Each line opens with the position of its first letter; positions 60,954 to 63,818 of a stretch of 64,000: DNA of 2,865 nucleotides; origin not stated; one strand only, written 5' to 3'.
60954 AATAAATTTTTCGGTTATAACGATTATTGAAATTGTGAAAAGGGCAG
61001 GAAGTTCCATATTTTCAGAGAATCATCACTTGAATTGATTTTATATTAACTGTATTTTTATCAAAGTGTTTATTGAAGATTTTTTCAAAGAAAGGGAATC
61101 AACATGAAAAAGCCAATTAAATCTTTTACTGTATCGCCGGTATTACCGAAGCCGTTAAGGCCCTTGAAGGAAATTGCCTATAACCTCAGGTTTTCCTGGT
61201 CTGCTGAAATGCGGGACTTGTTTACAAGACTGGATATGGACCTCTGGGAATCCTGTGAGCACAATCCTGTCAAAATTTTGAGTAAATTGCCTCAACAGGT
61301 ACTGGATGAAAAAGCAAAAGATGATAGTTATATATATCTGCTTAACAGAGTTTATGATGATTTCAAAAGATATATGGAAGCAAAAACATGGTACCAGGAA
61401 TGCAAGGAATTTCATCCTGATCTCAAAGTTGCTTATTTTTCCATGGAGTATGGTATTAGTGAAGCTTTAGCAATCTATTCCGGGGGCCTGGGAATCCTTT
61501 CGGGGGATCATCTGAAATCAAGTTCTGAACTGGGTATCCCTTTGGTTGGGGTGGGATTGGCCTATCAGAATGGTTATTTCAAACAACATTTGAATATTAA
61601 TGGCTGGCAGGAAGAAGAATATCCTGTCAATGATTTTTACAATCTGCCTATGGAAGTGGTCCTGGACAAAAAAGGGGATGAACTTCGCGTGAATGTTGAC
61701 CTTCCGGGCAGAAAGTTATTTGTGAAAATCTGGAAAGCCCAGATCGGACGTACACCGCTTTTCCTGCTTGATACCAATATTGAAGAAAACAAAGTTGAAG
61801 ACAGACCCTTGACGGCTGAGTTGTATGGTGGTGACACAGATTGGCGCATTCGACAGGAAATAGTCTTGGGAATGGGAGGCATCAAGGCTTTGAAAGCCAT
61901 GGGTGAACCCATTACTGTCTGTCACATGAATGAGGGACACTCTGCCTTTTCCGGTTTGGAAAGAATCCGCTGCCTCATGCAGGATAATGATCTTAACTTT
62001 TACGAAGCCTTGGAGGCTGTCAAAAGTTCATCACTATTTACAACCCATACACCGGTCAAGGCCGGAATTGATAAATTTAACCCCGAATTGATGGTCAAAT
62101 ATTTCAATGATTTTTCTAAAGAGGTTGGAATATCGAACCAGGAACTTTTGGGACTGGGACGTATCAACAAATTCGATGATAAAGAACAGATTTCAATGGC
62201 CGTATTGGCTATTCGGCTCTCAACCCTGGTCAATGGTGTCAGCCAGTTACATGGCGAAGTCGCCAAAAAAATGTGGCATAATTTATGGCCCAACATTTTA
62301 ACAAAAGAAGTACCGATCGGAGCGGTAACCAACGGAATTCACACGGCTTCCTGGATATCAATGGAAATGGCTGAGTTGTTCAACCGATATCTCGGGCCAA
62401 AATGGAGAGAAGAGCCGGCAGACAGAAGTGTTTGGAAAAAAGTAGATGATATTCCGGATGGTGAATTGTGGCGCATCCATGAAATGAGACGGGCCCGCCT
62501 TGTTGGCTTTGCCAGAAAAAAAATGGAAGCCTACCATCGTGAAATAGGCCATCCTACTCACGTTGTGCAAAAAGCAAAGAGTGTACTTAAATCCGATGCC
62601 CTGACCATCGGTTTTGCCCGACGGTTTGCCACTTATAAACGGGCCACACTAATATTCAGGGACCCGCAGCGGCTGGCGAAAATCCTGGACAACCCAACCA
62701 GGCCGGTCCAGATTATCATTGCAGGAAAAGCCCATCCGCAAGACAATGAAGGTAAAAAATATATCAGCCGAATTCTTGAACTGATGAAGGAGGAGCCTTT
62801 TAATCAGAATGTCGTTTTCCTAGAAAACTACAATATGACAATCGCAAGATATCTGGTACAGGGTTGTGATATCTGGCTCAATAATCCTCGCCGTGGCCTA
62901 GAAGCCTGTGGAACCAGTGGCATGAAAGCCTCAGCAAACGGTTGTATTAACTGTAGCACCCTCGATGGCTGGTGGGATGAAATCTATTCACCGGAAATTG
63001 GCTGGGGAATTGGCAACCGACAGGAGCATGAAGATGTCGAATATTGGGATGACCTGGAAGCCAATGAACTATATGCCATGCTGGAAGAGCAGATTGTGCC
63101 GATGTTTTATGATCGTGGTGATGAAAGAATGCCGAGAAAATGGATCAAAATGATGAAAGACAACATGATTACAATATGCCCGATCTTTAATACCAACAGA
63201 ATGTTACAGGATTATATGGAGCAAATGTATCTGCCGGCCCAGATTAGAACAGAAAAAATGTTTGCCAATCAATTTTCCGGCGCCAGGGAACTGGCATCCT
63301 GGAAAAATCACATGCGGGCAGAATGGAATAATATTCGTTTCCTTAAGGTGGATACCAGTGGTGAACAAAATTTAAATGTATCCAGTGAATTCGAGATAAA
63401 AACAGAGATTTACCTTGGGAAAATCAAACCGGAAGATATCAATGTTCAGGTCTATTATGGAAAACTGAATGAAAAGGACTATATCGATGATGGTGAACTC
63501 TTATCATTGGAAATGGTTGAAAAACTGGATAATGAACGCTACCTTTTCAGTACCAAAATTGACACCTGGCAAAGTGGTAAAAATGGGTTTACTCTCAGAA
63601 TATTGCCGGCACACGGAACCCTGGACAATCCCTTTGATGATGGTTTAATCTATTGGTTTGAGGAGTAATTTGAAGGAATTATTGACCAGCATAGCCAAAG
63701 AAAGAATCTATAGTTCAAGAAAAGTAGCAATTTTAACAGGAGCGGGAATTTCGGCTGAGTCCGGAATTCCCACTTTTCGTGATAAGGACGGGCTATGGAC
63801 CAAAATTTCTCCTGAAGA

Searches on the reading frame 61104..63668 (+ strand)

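Call 11: search_protein_families(library=pfam, proteins=[window:61104-63668:+], max_evalue=0.00001)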
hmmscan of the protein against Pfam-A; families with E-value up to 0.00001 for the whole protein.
window:61104-63668:+ (854 aa): 2 families
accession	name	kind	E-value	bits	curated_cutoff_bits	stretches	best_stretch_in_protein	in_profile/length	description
PF00343.26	Phosphorylase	-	1.2e-39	136.7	27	2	271-624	218-581/713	Carbohydrate phosphorylase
PF11897.13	DUF3417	-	3e-37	127.8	25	1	14-122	1-109/109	Protein of unknown function (DUF3417)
